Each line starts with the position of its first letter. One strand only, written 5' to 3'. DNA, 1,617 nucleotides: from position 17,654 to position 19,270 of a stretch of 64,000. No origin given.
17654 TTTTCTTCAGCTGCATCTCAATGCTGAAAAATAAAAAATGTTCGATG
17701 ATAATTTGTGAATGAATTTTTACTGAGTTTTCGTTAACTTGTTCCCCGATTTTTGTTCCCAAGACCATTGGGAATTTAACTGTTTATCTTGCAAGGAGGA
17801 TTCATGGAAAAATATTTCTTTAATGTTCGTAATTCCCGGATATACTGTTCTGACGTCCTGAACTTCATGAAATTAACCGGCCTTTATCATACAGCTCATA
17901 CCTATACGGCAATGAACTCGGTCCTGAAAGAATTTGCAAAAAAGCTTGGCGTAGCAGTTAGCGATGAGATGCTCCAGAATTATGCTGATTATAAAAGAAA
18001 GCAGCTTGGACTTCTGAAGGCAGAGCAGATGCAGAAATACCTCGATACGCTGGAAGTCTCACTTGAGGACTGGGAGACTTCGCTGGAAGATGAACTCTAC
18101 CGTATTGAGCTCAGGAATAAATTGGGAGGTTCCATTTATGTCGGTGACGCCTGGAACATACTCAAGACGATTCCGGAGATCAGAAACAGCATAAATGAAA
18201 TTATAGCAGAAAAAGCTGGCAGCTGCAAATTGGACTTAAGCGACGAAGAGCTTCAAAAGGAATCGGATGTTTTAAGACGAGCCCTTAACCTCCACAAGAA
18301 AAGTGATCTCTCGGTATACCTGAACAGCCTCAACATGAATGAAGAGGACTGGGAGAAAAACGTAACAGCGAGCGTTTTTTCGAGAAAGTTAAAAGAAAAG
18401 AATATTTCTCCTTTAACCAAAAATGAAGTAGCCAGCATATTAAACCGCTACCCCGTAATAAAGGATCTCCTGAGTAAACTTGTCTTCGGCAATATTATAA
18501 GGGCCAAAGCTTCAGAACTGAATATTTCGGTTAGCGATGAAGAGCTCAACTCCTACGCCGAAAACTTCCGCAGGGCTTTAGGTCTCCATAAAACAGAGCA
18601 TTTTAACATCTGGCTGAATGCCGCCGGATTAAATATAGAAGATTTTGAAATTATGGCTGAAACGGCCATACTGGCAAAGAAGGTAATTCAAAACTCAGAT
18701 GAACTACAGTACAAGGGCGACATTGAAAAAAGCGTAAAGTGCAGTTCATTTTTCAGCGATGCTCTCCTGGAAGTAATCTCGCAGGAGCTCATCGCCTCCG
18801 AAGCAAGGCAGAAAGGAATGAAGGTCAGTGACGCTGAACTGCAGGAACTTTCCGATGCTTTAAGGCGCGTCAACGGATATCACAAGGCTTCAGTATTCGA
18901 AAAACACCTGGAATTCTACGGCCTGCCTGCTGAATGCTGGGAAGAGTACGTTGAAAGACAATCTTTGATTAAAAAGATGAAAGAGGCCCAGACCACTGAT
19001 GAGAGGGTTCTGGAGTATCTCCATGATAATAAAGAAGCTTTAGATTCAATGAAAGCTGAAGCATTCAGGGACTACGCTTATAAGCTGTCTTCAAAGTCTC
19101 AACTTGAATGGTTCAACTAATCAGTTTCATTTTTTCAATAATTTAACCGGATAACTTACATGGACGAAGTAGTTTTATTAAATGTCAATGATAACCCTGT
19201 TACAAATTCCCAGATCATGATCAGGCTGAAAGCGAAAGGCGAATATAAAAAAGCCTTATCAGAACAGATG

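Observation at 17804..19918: Signal-peptide-less SurA-N-like 4x repeat protein plus a parvulin directly downstream of the precursors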

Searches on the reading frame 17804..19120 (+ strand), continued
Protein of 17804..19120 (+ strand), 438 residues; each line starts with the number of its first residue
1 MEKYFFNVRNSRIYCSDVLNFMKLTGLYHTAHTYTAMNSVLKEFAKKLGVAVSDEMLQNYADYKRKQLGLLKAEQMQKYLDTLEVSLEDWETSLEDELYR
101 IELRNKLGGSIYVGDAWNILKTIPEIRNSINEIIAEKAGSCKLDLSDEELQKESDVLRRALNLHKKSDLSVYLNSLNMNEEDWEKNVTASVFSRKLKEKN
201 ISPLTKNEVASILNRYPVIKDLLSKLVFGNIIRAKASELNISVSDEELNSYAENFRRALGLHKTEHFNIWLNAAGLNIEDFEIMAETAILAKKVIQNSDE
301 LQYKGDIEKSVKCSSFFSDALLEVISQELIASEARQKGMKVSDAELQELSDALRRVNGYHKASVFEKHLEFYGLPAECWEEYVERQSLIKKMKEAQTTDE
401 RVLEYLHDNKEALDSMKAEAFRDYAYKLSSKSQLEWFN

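Call 84: find_encoding_contigs(protein=P0024, flank=10000, max_places=2)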
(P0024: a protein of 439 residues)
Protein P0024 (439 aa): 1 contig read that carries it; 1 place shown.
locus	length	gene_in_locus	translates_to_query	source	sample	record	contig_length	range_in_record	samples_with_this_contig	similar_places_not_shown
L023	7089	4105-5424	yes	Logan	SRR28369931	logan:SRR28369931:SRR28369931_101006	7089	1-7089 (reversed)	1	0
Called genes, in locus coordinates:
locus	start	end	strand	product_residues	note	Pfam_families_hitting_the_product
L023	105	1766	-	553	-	PF07610:DUF1573 (weak), PF15780:ASH (faint), PF22073:Cep192_D4 (weak), PF22544:HYDIN_VesB_CFA65-like_Ig, PF13860:FlgD_ig, PF18962:Por_Secre_tail (faint)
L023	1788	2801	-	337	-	PF07705:CARDB (weak)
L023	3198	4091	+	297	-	PF19156:DUF5838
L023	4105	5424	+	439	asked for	PF13624:SurA_N_3 (weak)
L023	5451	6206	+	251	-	PF13145:Rotamase_2, PF13616:Rotamase_3, PF00639:Rotamase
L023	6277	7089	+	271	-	?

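Call 85: find_encoding_contigs(protein=P0025, flank=10000, max_places=2)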
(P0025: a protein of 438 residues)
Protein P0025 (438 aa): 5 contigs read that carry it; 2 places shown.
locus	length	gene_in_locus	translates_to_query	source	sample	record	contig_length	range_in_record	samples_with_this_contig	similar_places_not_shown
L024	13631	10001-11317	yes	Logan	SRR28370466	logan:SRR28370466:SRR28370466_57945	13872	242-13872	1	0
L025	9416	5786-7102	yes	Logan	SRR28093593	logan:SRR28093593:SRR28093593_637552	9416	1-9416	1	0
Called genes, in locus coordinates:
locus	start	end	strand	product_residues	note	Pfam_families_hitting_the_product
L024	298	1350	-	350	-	PF14238:DUF4340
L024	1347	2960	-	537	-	PF23357:DUF7088, PF09822:ABC_transp_aux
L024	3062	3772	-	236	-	PF12679:ABC2_membrane_2, PF13346:ABC2_membrane_5 (weak), PF12730:ABC2_membrane_4 (faint), PF12698:ABC2_membrane_3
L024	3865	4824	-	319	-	PF00005:ABC_tran, PF13304:AAA_21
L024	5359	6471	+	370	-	PF01436:NHL (faint)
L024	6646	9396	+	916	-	PF00675:Peptidase_M16, PF05193:Peptidase_M16_C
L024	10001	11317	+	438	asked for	PF13623:SurA_N_2 (faint), PF13624:SurA_N_3 (faint)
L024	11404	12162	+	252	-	PF13145:Rotamase_2, PF13616:Rotamase_3, PF00639:Rotamase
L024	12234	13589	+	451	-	PF26002:Beta-barrel_AprE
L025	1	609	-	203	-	?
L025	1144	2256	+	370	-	PF01436:NHL (faint)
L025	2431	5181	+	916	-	PF00675:Peptidase_M16, PF05193:Peptidase_M16_C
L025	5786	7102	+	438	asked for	PF13623:SurA_N_2 (faint), PF13624:SurA_N_3 (faint)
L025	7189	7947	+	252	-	PF13145:Rotamase_2, PF13616:Rotamase_3, PF00639:Rotamase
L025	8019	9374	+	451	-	PF26002:Beta-barrel_AprE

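Call 91: find_related_loci(query=A2, collection=metagenome_contigs, flank=10000)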
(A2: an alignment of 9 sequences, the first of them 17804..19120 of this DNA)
Query A2 (438 aa) in metagenome_contigs; peptide patterns used: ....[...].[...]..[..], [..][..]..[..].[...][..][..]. (x = any residue, [..] = any of these).
167 stretches matched a pattern; 3 encode a relative of the query (tblastn E <= 1e-3); 3 distinct loci.
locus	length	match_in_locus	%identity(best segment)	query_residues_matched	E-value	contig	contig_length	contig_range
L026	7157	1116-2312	38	8-406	7e-91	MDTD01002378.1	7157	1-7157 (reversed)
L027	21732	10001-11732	35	3-429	4e-79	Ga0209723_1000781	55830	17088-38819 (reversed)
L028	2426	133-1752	35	2-421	6e-77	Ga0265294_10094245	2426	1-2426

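Call 100: find_encoding_contigs(protein=P0032, flank=8000, max_places=2)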
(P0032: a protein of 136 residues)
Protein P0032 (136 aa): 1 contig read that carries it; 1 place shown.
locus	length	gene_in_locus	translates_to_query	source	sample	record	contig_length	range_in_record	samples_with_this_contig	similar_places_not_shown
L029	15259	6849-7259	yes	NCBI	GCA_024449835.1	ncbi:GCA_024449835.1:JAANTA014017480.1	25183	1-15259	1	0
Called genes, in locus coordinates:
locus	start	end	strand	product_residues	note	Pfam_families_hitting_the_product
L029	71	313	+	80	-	-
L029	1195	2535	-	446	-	PF07812:TfuA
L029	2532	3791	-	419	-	PF02624:YcaO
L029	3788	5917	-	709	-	PF04055:Radical_SAM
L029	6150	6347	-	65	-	PF02604:PhdYeFM_antitox (weak)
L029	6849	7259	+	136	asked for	PF13624:SurA_N_3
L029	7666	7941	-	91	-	-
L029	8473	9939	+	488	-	PF04055:Radical_SAM (weak)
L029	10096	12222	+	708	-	PF04055:Radical_SAM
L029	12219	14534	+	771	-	PF04738:Lant_dehydr_N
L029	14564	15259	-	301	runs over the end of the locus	PF14028:Lant_dehydr_C (faint)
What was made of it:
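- A single-module relative sits in a YcaO/TfuA/radical-SAM/LanB cluster (call 100).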

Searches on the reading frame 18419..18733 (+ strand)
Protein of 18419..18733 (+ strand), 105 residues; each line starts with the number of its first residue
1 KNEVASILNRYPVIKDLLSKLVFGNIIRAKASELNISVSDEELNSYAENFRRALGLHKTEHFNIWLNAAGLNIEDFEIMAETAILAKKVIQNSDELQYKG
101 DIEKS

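Call 99: search_solved_structures(query=A7, max_evalue=1, show_alignments=2)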
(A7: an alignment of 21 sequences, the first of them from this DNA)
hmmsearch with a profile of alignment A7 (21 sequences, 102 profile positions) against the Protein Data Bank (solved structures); distinct sequences matched with E-value up to 1: 26.
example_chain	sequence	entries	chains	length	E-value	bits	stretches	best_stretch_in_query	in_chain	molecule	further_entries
2pv3_A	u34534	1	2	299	0.0011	22.1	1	19-98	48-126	Chaperone surA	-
1m5y_A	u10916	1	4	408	0.0016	21.5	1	19-98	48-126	Survival protein surA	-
9hg5_F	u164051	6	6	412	0.0016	21.5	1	19-98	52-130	Chaperone SurA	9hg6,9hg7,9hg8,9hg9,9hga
8pz1_F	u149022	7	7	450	0.0019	21.3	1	19-98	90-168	Chaperone SurA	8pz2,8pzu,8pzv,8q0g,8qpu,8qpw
8qpv_F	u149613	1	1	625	0.0035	20.4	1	19-98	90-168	Chaperone SurA,Outer membrane protein X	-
8qp5_P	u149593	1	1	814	0.0048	20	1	19-98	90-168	Chaperone SurA,Serine protease EspP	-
4wo7_A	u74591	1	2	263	0.031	17.4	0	19-52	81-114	Foldase protein PrsA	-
2a4j_A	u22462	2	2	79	0.098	15.8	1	9-54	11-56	Centrin 2 | Centrin-2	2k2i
8ebt_J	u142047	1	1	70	0.11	15.7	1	11-54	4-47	Centrin-2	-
1m39_A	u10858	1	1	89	0.13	15.4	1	9-54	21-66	Caltractin, isoform 1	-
2nsa_A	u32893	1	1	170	0.14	15.4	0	24-53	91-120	Trigger factor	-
5d43_A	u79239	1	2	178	0.17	15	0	10-54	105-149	Centrin-1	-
9fqr_Pk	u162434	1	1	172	0.21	14.7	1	10-54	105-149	Centrin-2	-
4kbq_D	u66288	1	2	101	0.25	14.5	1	29-82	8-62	Heat shock cognate 71 kDa protein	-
1ud0_A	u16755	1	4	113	0.35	14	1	29-82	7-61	70 kDa heat-shock-like protein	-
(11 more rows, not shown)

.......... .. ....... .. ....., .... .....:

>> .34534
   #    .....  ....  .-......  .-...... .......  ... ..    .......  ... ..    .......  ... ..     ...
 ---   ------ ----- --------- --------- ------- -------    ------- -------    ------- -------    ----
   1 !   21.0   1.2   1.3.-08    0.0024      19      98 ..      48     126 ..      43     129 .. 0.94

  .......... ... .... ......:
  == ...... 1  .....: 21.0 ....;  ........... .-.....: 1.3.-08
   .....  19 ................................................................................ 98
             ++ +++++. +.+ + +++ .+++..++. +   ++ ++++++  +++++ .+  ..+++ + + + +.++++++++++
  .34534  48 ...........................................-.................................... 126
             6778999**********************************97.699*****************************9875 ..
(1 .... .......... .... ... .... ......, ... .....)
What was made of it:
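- On SurA/PrsA-type chaperone (fold level): The module profile matches SurA residues 48-126 at E 1e-3 and is the top PDB hit (call 99).
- Closest known: Periplasmic or lipoprotein chaperones SurA, PrsA, PpiD, PEB4/Cj1289. Same: The module profile aligns with SurA residues 48-126 (call 99).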
